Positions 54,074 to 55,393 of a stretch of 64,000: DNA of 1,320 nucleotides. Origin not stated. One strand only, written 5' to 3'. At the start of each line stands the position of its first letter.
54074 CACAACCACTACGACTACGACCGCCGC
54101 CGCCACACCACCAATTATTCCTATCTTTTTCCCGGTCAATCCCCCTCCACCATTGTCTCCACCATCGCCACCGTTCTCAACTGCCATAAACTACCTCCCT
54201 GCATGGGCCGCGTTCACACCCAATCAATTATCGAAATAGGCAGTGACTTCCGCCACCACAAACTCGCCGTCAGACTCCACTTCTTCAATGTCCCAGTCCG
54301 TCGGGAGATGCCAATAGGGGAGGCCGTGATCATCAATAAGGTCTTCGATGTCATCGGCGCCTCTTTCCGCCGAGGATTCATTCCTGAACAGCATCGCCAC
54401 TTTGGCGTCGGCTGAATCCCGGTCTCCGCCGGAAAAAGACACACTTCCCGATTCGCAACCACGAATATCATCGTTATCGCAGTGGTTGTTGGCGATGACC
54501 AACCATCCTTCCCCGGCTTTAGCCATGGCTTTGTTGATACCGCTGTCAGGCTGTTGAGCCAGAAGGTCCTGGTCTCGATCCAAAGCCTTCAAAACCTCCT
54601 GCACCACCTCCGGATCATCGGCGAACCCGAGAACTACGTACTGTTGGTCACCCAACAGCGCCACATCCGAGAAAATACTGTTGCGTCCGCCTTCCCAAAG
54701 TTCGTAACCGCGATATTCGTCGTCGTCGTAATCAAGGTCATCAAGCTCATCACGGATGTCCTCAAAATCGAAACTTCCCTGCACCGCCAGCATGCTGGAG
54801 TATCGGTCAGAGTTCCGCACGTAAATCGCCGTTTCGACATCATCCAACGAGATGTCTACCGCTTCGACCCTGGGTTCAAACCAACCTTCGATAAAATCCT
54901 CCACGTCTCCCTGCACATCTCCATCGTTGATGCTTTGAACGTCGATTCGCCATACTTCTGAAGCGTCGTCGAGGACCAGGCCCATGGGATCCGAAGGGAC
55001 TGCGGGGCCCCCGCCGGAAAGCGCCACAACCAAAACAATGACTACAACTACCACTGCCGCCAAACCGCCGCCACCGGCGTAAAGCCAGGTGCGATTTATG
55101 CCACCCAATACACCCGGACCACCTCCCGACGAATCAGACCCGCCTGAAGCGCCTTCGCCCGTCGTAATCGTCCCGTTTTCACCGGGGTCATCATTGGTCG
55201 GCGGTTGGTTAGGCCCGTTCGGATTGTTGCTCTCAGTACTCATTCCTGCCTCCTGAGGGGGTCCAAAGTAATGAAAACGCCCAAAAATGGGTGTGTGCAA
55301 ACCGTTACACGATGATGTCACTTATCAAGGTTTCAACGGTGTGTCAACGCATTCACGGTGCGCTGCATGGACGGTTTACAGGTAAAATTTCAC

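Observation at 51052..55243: Surface cluster: a membrane-anchored collagen-like protein plus two hyper-acidic N-terminally anchored proteins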

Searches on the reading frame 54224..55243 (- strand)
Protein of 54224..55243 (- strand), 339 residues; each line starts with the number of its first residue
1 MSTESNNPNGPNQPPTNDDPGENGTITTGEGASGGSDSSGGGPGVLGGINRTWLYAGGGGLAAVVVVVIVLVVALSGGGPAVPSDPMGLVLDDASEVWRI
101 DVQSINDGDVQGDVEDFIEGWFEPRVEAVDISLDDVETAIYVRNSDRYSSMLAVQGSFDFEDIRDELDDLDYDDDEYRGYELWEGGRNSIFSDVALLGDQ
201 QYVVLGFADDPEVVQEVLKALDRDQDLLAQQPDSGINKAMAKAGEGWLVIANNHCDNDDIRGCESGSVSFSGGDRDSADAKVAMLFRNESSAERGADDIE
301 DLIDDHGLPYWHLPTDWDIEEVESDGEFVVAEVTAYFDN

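Call 3: search_protein_families(library=pfam, proteins=[window:54224-55243:-], max_evalue=1)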
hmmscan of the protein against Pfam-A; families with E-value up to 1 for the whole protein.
window:54224-55243:- (339 aa): 1 family
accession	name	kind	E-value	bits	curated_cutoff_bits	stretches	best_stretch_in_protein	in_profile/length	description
PF11752.14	DUF3309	-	0.12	13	22.3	1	48-73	21-46/50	Protein of unknown function (DUF3309)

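Call 4: search_protein_families(library=ncbifam, proteins=[window:54224-55243:-], max_evalue=1)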
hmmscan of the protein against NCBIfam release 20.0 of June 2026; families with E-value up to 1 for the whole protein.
window:54224-55243:- (339 aa): 1 family
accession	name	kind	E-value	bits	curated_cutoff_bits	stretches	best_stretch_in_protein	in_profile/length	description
NF038181.1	reg_ATPase_IniR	equivalog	0.051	11.9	750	1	224-262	654-692/827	isoniazid response ATPase/transcriptional regulator IniR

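Call 7: find_homologous_proteins(query=window:54224-55243:-)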
Query window:54224-55243:- (339 aa): 20 proteins with E <= 0.001 among 8000 candidates.
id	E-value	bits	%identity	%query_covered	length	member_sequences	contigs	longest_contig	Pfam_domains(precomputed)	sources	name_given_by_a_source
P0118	1.9e-221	753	100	100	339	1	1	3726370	-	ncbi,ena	-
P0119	1.3e-150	520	83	83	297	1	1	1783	-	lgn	-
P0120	1.1e-137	477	62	100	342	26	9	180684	-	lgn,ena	-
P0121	1.2e-135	470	63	100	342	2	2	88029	-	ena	-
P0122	1.1e-81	293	43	100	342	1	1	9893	-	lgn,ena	-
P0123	1.3e-50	191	41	75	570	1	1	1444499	-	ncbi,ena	-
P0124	1.0e-27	115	34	75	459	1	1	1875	-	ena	-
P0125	8.7e-26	109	35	74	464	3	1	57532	-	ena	-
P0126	1.9e-25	108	33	75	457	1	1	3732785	-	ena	-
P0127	1.1e-22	99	34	75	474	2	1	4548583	-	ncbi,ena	-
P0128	1.1e-22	99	34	85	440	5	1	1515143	-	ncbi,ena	-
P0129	7.7e-22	96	31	75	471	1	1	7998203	-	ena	-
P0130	8.1e-22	96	32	75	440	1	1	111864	-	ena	-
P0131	6.0e-21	93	32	60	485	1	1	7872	-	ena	-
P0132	6.9e-21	93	33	75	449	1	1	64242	-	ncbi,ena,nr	ncbi:MAG: hypothetical protein OXM01_08810 [Gemmatimonadota bacterium]|nr:hypothetical protein [Gemm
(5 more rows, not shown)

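Call 14: find_encoding_contigs(protein=P0126, flank=6000, max_places=2)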
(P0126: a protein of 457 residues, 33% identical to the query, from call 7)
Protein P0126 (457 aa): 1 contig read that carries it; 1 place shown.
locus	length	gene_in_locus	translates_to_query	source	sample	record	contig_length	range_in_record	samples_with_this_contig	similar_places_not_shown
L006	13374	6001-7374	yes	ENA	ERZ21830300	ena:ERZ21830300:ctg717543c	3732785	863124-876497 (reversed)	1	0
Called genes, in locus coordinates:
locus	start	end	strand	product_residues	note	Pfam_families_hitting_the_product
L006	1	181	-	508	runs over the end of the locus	PF00574:CLP_protease, PF25145:NfeD1b_N, PF24961:NfeD_membrane, PF01957:NfeD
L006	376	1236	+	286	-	PF00378:ECH_1, PF16113:ECH_2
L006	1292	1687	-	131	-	-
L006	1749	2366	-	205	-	PF00475:IGPD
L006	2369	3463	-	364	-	PF00155:Aminotran_1_2, PF01053:Cys_Met_Meta_PP (faint), PF01041:DegT_DnrJ_EryC1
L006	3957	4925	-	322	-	PF00196:GerE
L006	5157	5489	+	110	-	PF05656:DUF805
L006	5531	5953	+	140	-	-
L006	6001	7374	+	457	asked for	-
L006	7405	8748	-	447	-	PF00815:Histidinol_dh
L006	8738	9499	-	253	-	PF00882:Zn_dep_PLPC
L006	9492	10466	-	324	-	PF01634:HisG, PF08029:HisG_C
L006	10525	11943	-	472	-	PF13393:tRNA-synt_His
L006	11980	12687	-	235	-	PF14103:DUF4276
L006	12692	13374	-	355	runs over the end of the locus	PF02463:SMC_N, PF11398:DUF2813 (faint), PF13175:AAA_15, PF13476:AAA_23 (weak), PF13304:AAA_21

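Call 15: find_encoding_contigs(protein=P0123, flank=6000, max_places=2)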
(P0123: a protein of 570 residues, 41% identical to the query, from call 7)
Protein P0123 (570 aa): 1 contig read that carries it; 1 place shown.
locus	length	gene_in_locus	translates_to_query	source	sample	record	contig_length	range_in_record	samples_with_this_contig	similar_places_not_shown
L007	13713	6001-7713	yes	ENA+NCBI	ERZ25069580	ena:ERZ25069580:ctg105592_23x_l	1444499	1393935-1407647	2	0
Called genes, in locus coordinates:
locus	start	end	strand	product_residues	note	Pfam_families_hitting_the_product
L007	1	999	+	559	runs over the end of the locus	-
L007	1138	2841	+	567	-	PF11832:DUF3352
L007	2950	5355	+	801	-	PF01882:DUF58 (weak), PF00092:VWA, PF13519:VWA_2, PF13768:VWA_3 (weak), PF01841:Transglut_core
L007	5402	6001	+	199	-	-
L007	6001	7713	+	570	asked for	-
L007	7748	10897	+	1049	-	PF04151:PPC, PF25390:WD40_RLD, PF13540:RCC1_2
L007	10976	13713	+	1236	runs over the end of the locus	PF22148:Fervidolysin_NPro-like (faint), PF00082:Peptidase_S8, PF08450:SGL (faint), PF25390:WD40_RLD, PF13540:RCC1_2, PF25390:WD40_RLD, PF13540:RCC1_2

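Call 34: find_related_loci(query=A1, collection=genome_contigs, flank=8000)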
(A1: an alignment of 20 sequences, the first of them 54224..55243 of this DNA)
Query A1 (339 aa) in genome_contigs; peptide patterns used: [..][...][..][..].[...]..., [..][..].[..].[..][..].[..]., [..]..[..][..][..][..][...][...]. (x = any residue, [..] = any of these).
342 stretches matched a pattern; 34 encode a relative of the query (tblastn E <= 1e-3); 34 distinct loci.
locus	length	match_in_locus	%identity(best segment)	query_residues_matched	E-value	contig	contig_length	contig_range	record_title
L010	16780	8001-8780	46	78-339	3e-63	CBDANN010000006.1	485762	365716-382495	MAG: Dehalococcoidia bacterium isolate bab385ab-22f5-4112-b3d4-ef8e4049cb71 genome assembly, contig: contig_6, whole gen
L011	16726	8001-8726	41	86-339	7e-43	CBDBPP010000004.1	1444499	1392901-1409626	MAG: Dehalococcoidia bacterium isolate 211b6ac0-e8c4-4510-81f8-1c22125ec8ee genome assembly, contig: contig_4, whole gen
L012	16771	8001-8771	38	69-339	5e-38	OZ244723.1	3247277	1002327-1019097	MAG: Dehalococcoidia bacterium isolate 760011ba-b86d-4164-aa55-395d04384f54 genome assembly, chromosome: 1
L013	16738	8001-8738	41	73-334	1e-37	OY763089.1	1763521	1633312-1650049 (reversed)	MAG: Dehalococcoidia bacterium isolate e66569de-989e-459c-8942-bbbb2819a0b0 genome assembly, chromosome: 1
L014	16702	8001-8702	41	90-334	2e-36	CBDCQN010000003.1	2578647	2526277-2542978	MAG: Dehalococcoidia bacterium isolate 997938ad-5f2c-4502-9bad-db81906396c3 genome assembly, contig: contig_3, whole gen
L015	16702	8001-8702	41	90-334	9e-35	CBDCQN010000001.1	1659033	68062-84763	MAG: Dehalococcoidia bacterium isolate 997938ad-5f2c-4502-9bad-db81906396c3 genome assembly, contig: contig_1, whole gen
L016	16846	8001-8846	39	41-334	3e-32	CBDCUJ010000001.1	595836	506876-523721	MAG: Dehalococcoidia bacterium isolate 29918375-b316-4374-90ff-90775800fcb1 genome assembly, contig: contig_1, whole gen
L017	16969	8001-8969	33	10-337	6e-27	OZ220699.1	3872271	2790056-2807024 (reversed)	MAG: Dehalococcoidia bacterium isolate f58489c1-47d8-4967-8439-08667ebef3fd genome assembly, chromosome: 1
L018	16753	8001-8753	36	82-337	1e-25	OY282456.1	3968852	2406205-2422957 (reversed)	MAG: uncultured Dehalococcoidia bacterium genome assembly, chromosome: 1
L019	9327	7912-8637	35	61-306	2e-25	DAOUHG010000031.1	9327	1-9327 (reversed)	MAG TPA_asm: Dehalococcoidia bacterium isolate S1_7 k129_1318749, whole genome shotgun sequence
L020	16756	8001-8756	35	87-337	9e-23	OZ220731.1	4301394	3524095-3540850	MAG: Dehalococcoidia bacterium isolate 4e89fbe3-e5a8-4f6c-a4f9-b322f53a0d40 genome assembly, chromosome: 1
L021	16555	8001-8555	33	150-337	6e-22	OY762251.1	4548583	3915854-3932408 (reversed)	MAG: Dehalococcoidia bacterium isolate d71b8fac-47d3-446e-896e-fb0c20447f33 genome assembly, chromosome: 1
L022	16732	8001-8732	33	101-337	1e-21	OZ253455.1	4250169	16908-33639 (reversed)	MAG: Dehalococcoidia bacterium isolate 8f47c5d3-311d-4638-95b8-763d0010c228 genome assembly, chromosome: 1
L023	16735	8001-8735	30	93-337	2e-21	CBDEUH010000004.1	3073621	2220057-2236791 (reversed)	MAG: Dehalococcoidia bacterium isolate bfea76a8-140f-4873-bc2f-160740800df5 genome assembly, contig: contig_4, whole gen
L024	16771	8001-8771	31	87-337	3e-21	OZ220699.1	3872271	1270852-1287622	MAG: Dehalococcoidia bacterium isolate f58489c1-47d8-4967-8439-08667ebef3fd genome assembly, chromosome: 1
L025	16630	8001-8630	34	114-334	5e-21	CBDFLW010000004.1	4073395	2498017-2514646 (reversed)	MAG: Dehalococcoidia bacterium isolate 2f52b1ca-a849-4cdc-a827-476ed12bcbce genome assembly, contig: contig_4, whole gen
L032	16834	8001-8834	29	44-330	2e-19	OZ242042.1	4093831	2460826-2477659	MAG: Dehalococcoidia bacterium isolate f9cecd87-683c-406e-b8e3-528e430a091d genome assembly, chromosome: 1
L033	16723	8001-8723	29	87-334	2e-18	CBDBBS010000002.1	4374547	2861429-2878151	MAG: Dehalococcoidia bacterium isolate ddb4ac3d-8f21-48f8-a382-dd94587b0ab6 genome assembly, contig: contig_2, whole gen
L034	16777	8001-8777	32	84-337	6e-18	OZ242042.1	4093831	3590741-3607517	MAG: Dehalococcoidia bacterium isolate f9cecd87-683c-406e-b8e3-528e430a091d genome assembly, chromosome: 1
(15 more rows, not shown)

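Call 41: predict_structure(alignment_id=A3)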
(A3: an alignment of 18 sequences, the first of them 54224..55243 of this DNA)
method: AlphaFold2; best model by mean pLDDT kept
length: 339 residues; sequences in the alignment: 18
mean_pLDDT: 78.6   pTM: 0.72
mean pLDDT of the five models: 78.6, 78.0, 77.0, 76.6, 76.4
residues with pLDDT >= 90: 172; 70-90: 89; 50-70: 17; < 50: 61
segments of 3 or more residues with pLDDT < 50: 1-59
pLDDT, mean of each block of 10 residues (from residue 1): 32 33 29 29 31 42 70 54 88 95 85 81 92 94 88 95 96 91 91 92 94 94 91 94 95 81 93 85 95 91 85 85 95 86
secondary structure, 60 per line:
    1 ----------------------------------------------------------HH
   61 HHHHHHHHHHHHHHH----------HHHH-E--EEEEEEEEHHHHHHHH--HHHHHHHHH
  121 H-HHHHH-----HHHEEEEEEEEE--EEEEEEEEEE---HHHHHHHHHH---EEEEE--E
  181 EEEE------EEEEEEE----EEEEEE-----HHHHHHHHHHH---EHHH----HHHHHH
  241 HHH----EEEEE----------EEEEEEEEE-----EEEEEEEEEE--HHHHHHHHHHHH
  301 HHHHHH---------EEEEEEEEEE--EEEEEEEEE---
elements in order: H59-75 H86-89 E94-101 H102-109 H112-121 H123-127 E136-144 E147-156 H160-169 E173-177 E180-184 E191-197 E202-207 H213-223 H235-243 E248-252 E263-271 E277-286 H289-306 E316-325 E328-336

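Call 69: search_solved_structures(query=A3, max_evalue=10, show_alignments=2)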
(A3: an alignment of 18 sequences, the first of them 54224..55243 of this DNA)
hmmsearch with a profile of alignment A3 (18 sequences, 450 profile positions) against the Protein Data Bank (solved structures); distinct sequences matched with E-value up to 10: 5.
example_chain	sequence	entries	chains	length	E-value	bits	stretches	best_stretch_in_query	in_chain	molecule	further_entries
8i05_A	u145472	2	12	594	0.26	13.3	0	360-427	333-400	Glyoxylate carboligase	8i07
8i01_A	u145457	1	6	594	0.26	13.3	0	360-427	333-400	Glyoxylate carboligase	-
8i08_A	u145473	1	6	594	0.26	13.3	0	360-427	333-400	Glyoxylate carboligase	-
2pan_A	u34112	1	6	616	0.29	13.2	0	360-427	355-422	Glyoxylate carboligase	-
8beo_A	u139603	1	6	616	0.34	12.9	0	360-425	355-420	Glyoxylate carboligase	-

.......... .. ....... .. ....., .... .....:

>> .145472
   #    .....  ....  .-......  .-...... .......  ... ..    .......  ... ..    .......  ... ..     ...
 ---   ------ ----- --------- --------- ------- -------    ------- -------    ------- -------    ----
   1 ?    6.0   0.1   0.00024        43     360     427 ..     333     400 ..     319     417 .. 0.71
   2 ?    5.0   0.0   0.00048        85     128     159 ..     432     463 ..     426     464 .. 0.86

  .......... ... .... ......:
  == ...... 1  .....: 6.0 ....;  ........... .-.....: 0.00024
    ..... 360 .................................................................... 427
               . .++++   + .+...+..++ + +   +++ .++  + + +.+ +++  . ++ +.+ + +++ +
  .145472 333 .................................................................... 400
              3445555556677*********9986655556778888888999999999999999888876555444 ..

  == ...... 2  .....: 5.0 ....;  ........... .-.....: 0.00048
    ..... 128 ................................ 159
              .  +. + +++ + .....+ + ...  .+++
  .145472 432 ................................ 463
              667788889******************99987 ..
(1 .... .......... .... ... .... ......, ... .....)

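Call 73: search_protein_families(library=pfam, proteins=[L012:7806-11603:+, L014:8778-12323:+, L033:7722-10589:+, L025:8792-11998:+, L013:14193-16738:+, L007:1-999:+, L007:5402-6001:+], max_evalue=0.001)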
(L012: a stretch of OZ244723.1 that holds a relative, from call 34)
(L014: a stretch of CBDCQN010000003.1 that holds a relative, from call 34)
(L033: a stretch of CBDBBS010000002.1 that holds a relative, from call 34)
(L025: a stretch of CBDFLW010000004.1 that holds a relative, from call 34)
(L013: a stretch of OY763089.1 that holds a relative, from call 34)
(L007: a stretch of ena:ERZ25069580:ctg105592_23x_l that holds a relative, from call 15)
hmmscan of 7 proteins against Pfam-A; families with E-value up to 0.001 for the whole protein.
L012:7806-11603:+ (1265 aa): 7 families
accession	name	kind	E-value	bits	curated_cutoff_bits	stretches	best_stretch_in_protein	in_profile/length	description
PF12796.13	Ank_2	-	1e-61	205.9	27.3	5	911-998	1-80/90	Ankyrin repeats (3 copies)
PF00023.36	Ank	-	1.4e-58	192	21.1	3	871-900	2-31/33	Ankyrin repeat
PF13606.12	Ank_3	-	1.5e-45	147.7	22.3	0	871-899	2-30/30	Ankyrin repeat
PF13857.12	Ank_5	-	3.2e-38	129.8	27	1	926-972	1-45/56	Ankyrin repeats (many copies)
PF13637.12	Ank_4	-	3.9e-32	110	22.7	1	949-997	3-49/50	Ankyrin repeats (many copies)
PF24521.3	Ank_KRIT1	-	2e-18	66.9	80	0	871-951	46-126/149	KRIT1 ankyrin-repeats domain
PF04151.21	PPC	-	7.2e-08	33.6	25.9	0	381-447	1-68/70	Bacterial pre-peptidase C-terminal domain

L014:8778-12323:+ (1181 aa): 2 families
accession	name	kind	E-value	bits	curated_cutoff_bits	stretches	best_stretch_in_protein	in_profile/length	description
PF00496.27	SBP_bac_5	-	1.1e-49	170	32.4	1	760-1079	1-327/368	Bacterial extracellular solute-binding proteins, family 5 Middle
PF04151.21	PPC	-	2.8e-18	67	25.9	2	338-406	1-70/70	Bacterial pre-peptidase C-terminal domain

L033:7722-10589:+ (955 aa): 1 family
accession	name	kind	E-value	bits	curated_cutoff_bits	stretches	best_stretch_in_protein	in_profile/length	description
PF03480.18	DctP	-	2.3e-25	90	23.4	1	651-905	18-271/286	Bacterial extracellular solute-binding protein, family 7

L025:8792-11998:+ (1068 aa): 2 families
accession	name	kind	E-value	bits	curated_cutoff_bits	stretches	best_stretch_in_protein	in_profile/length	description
PF00496.27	SBP_bac_5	-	7.9e-63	213.2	32.4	1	642-961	2-327/368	Bacterial extracellular solute-binding proteins, family 5 Middle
PF04151.21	PPC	-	6.1e-17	62.7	25.9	2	358-426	1-70/70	Bacterial pre-peptidase C-terminal domain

L013:14193-16738:+ (848 aa): 3 families
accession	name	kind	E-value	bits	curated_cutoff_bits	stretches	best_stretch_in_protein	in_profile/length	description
PF04151.21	PPC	-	2.5e-20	73.5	25.9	2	423-491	1-70/70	Bacterial pre-peptidase C-terminal domain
PF00496.27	SBP_bac_5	-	7e-13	48.9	32.4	1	776-827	4-55/368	Bacterial extracellular solute-binding proteins, family 5 Middle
PF08884.16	Flagellin_D3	-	0.00057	20.6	24.2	0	598-623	37-63/91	Flagellin D3 domain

L007:1-999:+ (332 aa): 0 families

L007:5402-6001:+ (199 aa): 0 families
